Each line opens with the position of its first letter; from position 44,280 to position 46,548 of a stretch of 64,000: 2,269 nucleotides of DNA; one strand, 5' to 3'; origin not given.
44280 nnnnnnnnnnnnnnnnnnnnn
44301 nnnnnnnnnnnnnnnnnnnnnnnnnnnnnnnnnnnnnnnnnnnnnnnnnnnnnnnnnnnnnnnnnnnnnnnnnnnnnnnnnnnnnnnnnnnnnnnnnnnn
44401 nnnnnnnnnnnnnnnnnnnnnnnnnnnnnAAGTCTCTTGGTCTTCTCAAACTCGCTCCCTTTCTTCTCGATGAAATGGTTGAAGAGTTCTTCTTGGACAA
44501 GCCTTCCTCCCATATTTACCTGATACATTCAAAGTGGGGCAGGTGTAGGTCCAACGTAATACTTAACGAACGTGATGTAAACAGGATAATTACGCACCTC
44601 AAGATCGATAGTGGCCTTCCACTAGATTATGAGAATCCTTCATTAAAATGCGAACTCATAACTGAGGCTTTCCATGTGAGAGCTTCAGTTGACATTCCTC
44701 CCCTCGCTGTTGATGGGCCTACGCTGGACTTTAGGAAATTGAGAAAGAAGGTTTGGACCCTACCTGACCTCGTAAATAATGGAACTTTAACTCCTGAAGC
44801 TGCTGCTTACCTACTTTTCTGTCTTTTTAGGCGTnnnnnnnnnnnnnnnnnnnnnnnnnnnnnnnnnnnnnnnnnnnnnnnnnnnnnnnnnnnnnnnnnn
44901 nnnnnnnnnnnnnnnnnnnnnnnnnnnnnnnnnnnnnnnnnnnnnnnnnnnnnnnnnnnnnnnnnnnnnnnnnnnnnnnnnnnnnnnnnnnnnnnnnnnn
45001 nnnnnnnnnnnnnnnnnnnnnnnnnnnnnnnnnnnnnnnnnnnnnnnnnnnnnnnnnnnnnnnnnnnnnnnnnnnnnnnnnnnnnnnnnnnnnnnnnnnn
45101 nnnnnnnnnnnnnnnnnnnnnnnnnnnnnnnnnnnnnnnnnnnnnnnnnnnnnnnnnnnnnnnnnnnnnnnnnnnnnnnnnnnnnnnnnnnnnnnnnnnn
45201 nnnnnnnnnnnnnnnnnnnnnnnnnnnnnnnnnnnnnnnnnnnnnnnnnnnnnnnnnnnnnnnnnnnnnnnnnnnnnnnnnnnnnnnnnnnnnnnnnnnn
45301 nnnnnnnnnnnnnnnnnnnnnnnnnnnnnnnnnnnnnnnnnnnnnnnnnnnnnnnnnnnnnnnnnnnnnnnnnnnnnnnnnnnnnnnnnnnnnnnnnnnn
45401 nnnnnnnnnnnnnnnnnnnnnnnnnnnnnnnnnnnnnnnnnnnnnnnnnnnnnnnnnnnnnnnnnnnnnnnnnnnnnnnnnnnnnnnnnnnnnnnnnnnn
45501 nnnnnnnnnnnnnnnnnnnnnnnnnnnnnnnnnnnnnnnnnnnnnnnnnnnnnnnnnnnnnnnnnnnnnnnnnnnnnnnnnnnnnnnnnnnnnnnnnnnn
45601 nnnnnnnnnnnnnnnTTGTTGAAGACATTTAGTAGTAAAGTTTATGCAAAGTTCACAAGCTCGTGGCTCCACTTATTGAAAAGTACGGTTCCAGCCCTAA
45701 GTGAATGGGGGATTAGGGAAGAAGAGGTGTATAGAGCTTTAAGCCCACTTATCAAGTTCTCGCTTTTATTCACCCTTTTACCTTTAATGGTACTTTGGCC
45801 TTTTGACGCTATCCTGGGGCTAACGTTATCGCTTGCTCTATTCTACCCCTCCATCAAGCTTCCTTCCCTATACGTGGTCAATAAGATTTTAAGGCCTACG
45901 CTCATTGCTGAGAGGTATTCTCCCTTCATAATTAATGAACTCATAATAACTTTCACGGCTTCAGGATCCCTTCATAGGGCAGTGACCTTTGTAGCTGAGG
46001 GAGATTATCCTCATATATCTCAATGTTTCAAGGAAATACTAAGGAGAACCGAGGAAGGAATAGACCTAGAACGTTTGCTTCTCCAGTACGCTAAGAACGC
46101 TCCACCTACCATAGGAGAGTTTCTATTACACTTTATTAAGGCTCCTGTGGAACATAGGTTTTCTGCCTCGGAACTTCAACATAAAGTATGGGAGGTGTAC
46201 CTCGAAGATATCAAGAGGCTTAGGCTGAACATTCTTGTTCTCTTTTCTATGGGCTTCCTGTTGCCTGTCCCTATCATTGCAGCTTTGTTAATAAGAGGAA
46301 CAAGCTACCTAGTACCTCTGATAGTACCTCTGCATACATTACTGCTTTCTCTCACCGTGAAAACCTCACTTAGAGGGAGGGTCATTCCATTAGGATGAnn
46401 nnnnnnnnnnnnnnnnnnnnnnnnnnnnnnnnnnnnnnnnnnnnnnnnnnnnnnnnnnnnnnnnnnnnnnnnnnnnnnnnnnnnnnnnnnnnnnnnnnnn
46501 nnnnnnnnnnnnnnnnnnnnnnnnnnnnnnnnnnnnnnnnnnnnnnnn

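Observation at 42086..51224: Ten-gene co-directional array: TFB paralog + Tad-like type IV filament machinery + HerA/VirB4-like ATPase + XPD helicase + Fap7 kinase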

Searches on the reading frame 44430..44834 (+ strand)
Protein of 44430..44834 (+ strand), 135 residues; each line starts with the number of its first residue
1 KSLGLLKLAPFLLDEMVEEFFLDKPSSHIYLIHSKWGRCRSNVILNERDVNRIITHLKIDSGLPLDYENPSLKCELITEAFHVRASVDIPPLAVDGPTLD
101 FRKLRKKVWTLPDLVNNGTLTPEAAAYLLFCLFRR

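Call 33: find_related_loci(query=A2, collection=metagenome_contigs, flank=10000)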
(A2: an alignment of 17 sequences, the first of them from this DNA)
Query A2 (135 aa) in metagenome_contigs; peptide patterns used: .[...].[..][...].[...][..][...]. (x = any residue, [..] = any of these).
600 stretches matched a pattern (row limit reached: there are more); 128 encode a relative of the query (tblastn E <= 1e-3); the best 80 are kept; 80 distinct loci.
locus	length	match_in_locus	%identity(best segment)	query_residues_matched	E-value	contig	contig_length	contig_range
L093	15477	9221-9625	100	1-135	5e-90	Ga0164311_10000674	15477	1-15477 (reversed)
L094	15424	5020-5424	76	1-135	2e-70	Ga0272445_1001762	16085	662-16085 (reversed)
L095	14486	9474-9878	74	1-135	1e-69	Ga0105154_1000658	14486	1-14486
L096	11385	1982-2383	61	2-135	3e-56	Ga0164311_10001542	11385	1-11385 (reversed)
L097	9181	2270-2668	59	3-135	1e-50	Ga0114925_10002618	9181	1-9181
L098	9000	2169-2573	59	1-135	6e-50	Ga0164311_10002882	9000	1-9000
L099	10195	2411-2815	59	1-135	4e-50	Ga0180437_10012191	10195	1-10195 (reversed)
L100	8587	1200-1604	59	1-135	1e-49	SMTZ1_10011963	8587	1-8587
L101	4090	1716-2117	54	2-135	5e-48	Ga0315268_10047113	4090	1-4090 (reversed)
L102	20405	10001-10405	58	1-135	2e-47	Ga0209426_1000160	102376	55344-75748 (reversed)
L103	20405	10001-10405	55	1-135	1e-46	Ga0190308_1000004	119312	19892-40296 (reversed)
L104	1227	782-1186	54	1-135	3e-48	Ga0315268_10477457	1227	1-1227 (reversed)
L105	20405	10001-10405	53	1-135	1e-42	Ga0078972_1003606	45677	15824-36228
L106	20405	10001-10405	48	1-135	2e-41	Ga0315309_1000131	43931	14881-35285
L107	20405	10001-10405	53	1-135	3e-41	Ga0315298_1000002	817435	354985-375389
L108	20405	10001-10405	51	1-135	2e-40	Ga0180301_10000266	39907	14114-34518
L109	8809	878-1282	47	1-135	8e-40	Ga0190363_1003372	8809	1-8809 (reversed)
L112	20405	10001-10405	49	2-135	4e-38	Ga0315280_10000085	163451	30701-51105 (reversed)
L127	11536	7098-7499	45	2-135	3e-35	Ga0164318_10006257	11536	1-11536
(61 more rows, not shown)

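Call 44: search_protein_families(library=ncbifam, proteins=[L112:13018-15042:+, L109:3992-5854:+, L107:13169-15529:+, L127:9739-11439:+], max_evalue=0.001)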
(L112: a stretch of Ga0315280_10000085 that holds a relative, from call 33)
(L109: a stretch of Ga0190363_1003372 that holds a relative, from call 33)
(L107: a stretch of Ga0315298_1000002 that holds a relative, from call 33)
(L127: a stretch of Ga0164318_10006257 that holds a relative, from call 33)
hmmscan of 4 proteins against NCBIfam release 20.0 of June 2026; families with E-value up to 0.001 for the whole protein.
L112:13018-15042:+ (675 aa): 12 families
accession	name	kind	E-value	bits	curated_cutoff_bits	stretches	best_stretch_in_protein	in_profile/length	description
NF053655.1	CedD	equivalog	1.1e-53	182.7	600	1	335-662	213-525/527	DNA-translocating ATPase CedD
NF040937.1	HerA_Thermprot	equivalog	7.1e-14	51.1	800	2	335-384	132-181/487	DNA double-strand break repair helicase HerA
NF033849.1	ser_rich_anae_1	subfamily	4.4e-12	44.2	650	1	464-641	922-1114/1163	serine-rich protein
TIGR00929.1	VirB4_CagE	subfamily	4.8e-11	41.6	643.1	1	344-650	438-734/792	VirB4 family type IV secretion/conjugal transfer ATPase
TIGR02746.1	TraC-F-type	equivalog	7.6e-11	40.6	567.05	1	346-595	433-683/800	type IV secretion system protein TraC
NF042944.1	HerA_antiphage_2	equivalog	2.6e-10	39.7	850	1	343-385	136-186/576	anti-phage-associated helicase HerA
NF045975.1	VirB4_plasma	equivalog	9.7e-10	36.8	590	1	346-420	518-591/894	Mbov_0397 family ICE element conjugal transfer ATPase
NF040819.1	helicase_HerA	equivalog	1.4e-09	37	970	1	554-651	405-503/561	DNA double-strand break repair helicase HerA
NF042943.1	HerA_antiphage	equivalog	1.1e-08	34.1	800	0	576-663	462-550/566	anti-phage-associated helicase HerA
NF045971.1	conju_CD1110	equivalog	4e-06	25.4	325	1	345-394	417-467/752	VirB4-like conjugal transfer ATPase, CD1110 family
NF041017.1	DNA_import_CedB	equivalog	4.9e-05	22.2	700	1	342-587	274-506/590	DNA import protein CedB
NF010278.0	PRK13721.1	subfamily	0.00019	19.4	1177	1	346-575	482-713/874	type IV secretion system protein TraC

L109:3992-5854:+ (621 aa): 13 families
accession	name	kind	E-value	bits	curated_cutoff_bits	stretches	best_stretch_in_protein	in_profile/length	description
NF053655.1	CedD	equivalog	3.4e-73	247.1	600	1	250-601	193-526/527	DNA-translocating ATPase CedD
NF033849.1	ser_rich_anae_1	subfamily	4.2e-22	77.4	650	1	271-571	750-1107/1163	serine-rich protein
NF045975.1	VirB4_plasma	equivalog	3.8e-19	67.9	590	1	279-551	515-821/894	Mbov_0397 family ICE element conjugal transfer ATPase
TIGR02746.1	TraC-F-type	equivalog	4.8e-16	57.8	567.05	1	282-534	433-684/800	type IV secretion system protein TraC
NF040937.1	HerA_Thermprot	equivalog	3.5e-15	55.4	800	2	256-321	120-182/487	DNA double-strand break repair helicase HerA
NF040819.1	helicase_HerA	equivalog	6.2e-10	38.2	970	1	494-601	405-515/561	DNA double-strand break repair helicase HerA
NF042943.1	HerA_antiphage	equivalog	1.1e-09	37.5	800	1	454-601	398-550/566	anti-phage-associated helicase HerA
NF045971.1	conju_CD1110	equivalog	6.8e-08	31.2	325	1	282-408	418-557/752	VirB4-like conjugal transfer ATPase, CD1110 family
NF042944.1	HerA_antiphage_2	equivalog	8.3e-08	31.4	850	0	510-601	451-543/576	anti-phage-associated helicase HerA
TIGR00929.1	VirB4_CagE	subfamily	6.6e-06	24.6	643.1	1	271-548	426-690/792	VirB4 family type IV secretion/conjugal transfer ATPase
TIGR03743.1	SXT_TraD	subfamily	1.9e-05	23.3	366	1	273-331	169-226/636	conjugative transfer system coupling protein TraD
NF010278.0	PRK13721.1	subfamily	0.00021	19.3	1177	1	279-534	479-733/874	type IV secretion system protein TraC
NF041447.1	TrbC_conju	equivalog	0.00051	18.6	800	1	272-314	122-164/685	F-type conjugative transfer protein TrbC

L107:13169-15529:+ (787 aa): 10 families
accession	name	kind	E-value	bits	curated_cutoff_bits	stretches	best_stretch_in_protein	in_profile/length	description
NF053655.1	CedD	equivalog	6e-53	180.3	600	1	344-671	211-519/527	DNA-translocating ATPase CedD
NF040937.1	HerA_Thermprot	equivalog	3.9e-17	61.8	800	1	345-664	131-448/487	DNA double-strand break repair helicase HerA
NF040819.1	helicase_HerA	equivalog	3.6e-10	39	970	2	569-664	405-501/561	DNA double-strand break repair helicase HerA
TIGR02746.1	TraC-F-type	equivalog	1.2e-09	36.7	567.05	1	357-610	433-683/800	type IV secretion system protein TraC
TIGR00929.1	VirB4_CagE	subfamily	6.6e-09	34.5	643.1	1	354-653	437-723/792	VirB4 family type IV secretion/conjugal transfer ATPase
NF033849.1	ser_rich_anae_1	subfamily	8.9e-09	33.2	650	1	354-640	759-1099/1163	serine-rich protein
NF045975.1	VirB4_plasma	equivalog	5.2e-08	31.1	590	1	358-552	519-742/894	Mbov_0397 family ICE element conjugal transfer ATPase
NF042943.1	HerA_antiphage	equivalog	4.9e-06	25.4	800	0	345-396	146-199/566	anti-phage-associated helicase HerA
NF045971.1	conju_CD1110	equivalog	8.4e-06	24.3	325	1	358-663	419-724/752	VirB4-like conjugal transfer ATPase, CD1110 family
NF042944.1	HerA_antiphage_2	equivalog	0.00042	19.2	850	0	354-395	136-185/576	anti-phage-associated helicase HerA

L127:9739-11439:+ (567 aa): 8 families
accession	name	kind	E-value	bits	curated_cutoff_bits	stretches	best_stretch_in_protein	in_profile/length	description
NF053655.1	CedD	equivalog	2.6e-55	188.1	600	1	226-556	210-524/527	DNA-translocating ATPase CedD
NF040937.1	HerA_Thermprot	equivalog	4.2e-21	74.9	800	1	212-556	118-460/487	DNA double-strand break repair helicase HerA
NF040819.1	helicase_HerA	equivalog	7.1e-13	47.9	970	1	236-279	155-199/561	DNA double-strand break repair helicase HerA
NF033849.1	ser_rich_anae_1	subfamily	1.7e-10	38.9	650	1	356-527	916-1106/1163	serine-rich protein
NF042943.1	HerA_antiphage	equivalog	4.8e-08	32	800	1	236-285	155-205/566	anti-phage-associated helicase HerA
NF042944.1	HerA_antiphage_2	equivalog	2.8e-07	29.7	850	0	237-284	136-191/576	anti-phage-associated helicase HerA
NF041017.1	DNA_import_CedB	equivalog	2.1e-06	26.6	700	1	237-544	275-573/590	DNA import protein CedB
NF045975.1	VirB4_plasma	equivalog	3.9e-05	21.6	590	1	239-288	517-566/894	Mbov_0397 family ICE element conjugal transfer ATPase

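Call 45: search_protein_families(library=pfam, proteins=[L112:13018-15042:+, L109:3992-5854:+, L107:13169-15529:+, L127:9739-11439:+], max_evalue=0.001)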
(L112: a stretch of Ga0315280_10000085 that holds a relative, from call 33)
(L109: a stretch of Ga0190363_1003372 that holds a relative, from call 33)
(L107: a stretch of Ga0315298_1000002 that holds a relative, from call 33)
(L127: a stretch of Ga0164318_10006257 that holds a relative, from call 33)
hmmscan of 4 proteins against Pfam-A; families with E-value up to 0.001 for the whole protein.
L112:13018-15042:+ (675 aa): 4 families
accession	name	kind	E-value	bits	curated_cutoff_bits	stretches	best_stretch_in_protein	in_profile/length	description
PF01935.23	DUF87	-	1.8e-22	81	23.2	1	338-539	17-220/220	Helicase HerA, central domain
PF10412.15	TrwB_AAD_bind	-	0.0002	20.8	20.5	1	336-390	8-63/387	Type IV secretion-system coupling protein DNA-binding domain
PF12846.13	AAA_10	-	0.00025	20.6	27.5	1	344-470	22-153/362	AAA-like domain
PF20720.3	nSTAND3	-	0.001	19.3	27.2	0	343-387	17-61/155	Novel STAND NTPase 3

L109:3992-5854:+ (621 aa): 9 families
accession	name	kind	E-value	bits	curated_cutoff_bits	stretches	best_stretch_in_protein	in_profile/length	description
PF01935.23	DUF87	-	1.4e-22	81.3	23.2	1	256-476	1-219/220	Helicase HerA, central domain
PF19044.6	P-loop_TraG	-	1.2e-08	34.4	25.8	1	445-548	207-307/413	TraG P-loop domain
PF12846.13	AAA_10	-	2.8e-06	27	27.5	1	279-571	21-320/362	AAA-like domain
PF20720.3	nSTAND3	-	2e-05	24.8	27.2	1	280-323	18-61/155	Novel STAND NTPase 3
PF13401.12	AAA_22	-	0.00023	21.9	27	0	280-348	6-65/130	AAA domain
PF10412.15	TrwB_AAD_bind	-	0.0003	20.2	20.5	0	279-319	15-55/387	Type IV secretion-system coupling protein DNA-binding domain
PF05872.18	HerA_C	-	0.00053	19.2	22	0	273-320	15-62/502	Helicase HerA-like C-terminal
PF01580.24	FtsK_SpoIIIE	-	0.00066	19.6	24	0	253-304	17-64/221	FtsK/SpoIIIE family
PF25199.1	nSTAND_NTPase5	-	0.00072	19.8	34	0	282-320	44-83/145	Novel STAND NTPase 5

L107:13169-15529:+ (787 aa): 2 families
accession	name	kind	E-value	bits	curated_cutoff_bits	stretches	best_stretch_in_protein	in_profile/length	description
PF01935.23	DUF87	-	5.8e-23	82.6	23.2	1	341-553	11-219/220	Helicase HerA, central domain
PF19044.6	P-loop_TraG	-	1.8e-05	24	25.8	1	357-626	32-308/413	TraG P-loop domain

L127:9739-11439:+ (567 aa): 2 families
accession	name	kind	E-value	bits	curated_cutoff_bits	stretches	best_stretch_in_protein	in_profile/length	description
PF01935.23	DUF87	-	6.8e-27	95.4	23.2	1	217-433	4-219/220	Helicase HerA, central domain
PF10412.15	TrwB_AAD_bind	-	0.00027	20.4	20.5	1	237-278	15-56/387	Type IV secretion-system coupling protein DNA-binding domain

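Call 60: search_protein_families(library=pfam, proteins=[L107:5072-6019:-, L107:5995-6432:-, L107:6414-6803:-, L107:6790-7212:-, L107:7176-7676:-, L107:7583-8272:-, L108:6287-7126:-, L108:7130-7600:-, L108:7575-7982:-, L108:7946-8347:-], max_evalue=0.01)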
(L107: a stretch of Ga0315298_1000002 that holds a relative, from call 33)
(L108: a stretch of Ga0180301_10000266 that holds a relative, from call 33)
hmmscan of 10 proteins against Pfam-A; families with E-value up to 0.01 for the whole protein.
L107:5072-6019:- (316 aa): 0 families

L107:5995-6432:- (146 aa): 0 families

L107:6414-6803:- (130 aa): 0 families

L107:6790-7212:- (141 aa): 1 family
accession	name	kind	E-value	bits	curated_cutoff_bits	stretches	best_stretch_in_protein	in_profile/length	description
PF23928.1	DUF7266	-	0.00053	20.1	27.6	1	56-120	51-116/145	Family of unknown function (DUF7266)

L107:7176-7676:- (167 aa): 0 families

L107:7583-8272:- (230 aa): 1 family
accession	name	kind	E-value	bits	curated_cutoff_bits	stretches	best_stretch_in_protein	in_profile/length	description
PF01478.23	Peptidase_A24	-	6e-11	43.2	26.5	1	23-127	2-101/104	Type IV leader peptidase family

L108:6287-7126:- (280 aa): 0 families

L108:7130-7600:- (157 aa): 0 families

L108:7575-7982:- (136 aa): 0 families

L108:7946-8347:- (134 aa): 0 families

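Call 82: search_protein_families(library=padloc, proteins=[L112:13018-15042:+], max_evalue=0.001)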
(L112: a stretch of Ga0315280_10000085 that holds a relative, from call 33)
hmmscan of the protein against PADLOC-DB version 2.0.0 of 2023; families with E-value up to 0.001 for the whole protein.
L112:13018-15042:+ (675 aa): 17 families
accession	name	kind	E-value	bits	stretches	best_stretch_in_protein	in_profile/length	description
PDLC04140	mad8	-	4.2e-24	83.6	1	343-666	27-303/314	mads_8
PDLC04105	HerA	-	1.2e-21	75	2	525-667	391-540/576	-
PDLC04102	HerA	-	1.6e-14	51.2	1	524-662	476-619/654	-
PDLC04103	HerA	-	9.3e-14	48.7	2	335-387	163-216/579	-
PDLC04106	HerA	-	4.1e-13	46.7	1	550-667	507-633/667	-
PDLC04098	HerA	-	7.9e-12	42.5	1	532-660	507-644/686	-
PDLC01055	HerA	-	1e-10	39.1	2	524-652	392-514/532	Type III coevolved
PDLC02185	HerA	-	5.6e-10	36.6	2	563-664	461-563/585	-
PDLC02188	HerA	-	1.6e-09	35.2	2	554-664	430-544/578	-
PDLC04100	HerA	-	2.7e-09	34.2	1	577-665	469-558/580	-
PDLC02684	DndH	-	3.9e-09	32.6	1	343-619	1367-1663/1715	DndH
PDLC04097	HerA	-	2.5e-08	31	1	524-665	443-595/618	-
PDLC04104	HerA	-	6.9e-08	29.6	1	528-666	195-340/379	-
PDLC04107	HerA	-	2.2e-07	28.2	1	344-391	170-218/306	-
PDLC02685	DndH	-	2.4e-07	26.8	1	344-603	1335-1607/1678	DndH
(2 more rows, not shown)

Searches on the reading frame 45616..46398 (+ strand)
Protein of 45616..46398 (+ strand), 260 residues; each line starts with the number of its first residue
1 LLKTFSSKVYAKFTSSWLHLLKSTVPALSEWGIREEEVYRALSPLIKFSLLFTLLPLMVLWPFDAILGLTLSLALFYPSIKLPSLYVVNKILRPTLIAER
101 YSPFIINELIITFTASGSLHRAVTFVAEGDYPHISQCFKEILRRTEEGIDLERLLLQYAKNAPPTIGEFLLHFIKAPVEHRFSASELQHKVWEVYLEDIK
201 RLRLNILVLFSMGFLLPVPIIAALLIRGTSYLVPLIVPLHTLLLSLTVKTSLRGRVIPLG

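Call 4: search_protein_families(library=pfam, proteins=[window:45616-46398:+], max_evalue=0.1)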
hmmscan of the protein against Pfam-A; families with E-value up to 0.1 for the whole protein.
window:45616-46398:+ (260 aa): 1 family
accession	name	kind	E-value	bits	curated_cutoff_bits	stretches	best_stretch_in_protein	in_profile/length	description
PF00482.28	T2SSF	-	0.00031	21.1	25.2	1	106-160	2-57/125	Type II secretion system (T2SS), protein F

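Call 5: search_protein_families(library=ncbifam, proteins=[window:45616-46398:+], max_evalue=0.1)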
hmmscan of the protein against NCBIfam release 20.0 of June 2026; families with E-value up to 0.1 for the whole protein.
window:45616-46398:+ (260 aa): 0 families

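Call 90: search_protein_families(library=pfam, alignment_id=A6, max_evalue=0.01)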
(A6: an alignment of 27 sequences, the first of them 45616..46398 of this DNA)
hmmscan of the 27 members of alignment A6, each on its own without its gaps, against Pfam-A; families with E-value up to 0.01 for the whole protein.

A. member 1, window:45616-46398:+ (260 aa): 1 family
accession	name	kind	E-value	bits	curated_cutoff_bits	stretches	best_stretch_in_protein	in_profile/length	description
PF00482.28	T2SSF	-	0.00031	21.1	25.2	1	106-160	2-57/125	Type II secretion system (T2SS), protein F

B. families by the number of members that match (of 27 scanned): 7 families
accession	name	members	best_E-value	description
PF00482.28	T2SSF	9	3.3e-07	Type II secretion system (T2SS), protein F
PF20990.2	DUF2207_C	2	0.0004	Predicted membrane protein (DUF2207) C-terminal domain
PF25795.1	TPR_XPO7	1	0.0016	Exportin-7-like, TPR repeats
PF10066.14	DUF2304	1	0.0028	Uncharacterized conserved protein (DUF2304)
PF07006.16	DUF1310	1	0.006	Protein of unknown function (DUF1310)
PF01384.25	PHO4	1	0.0071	Phosphate transporter family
PF14591.11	AF0941-like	1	0.0088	AF0941-like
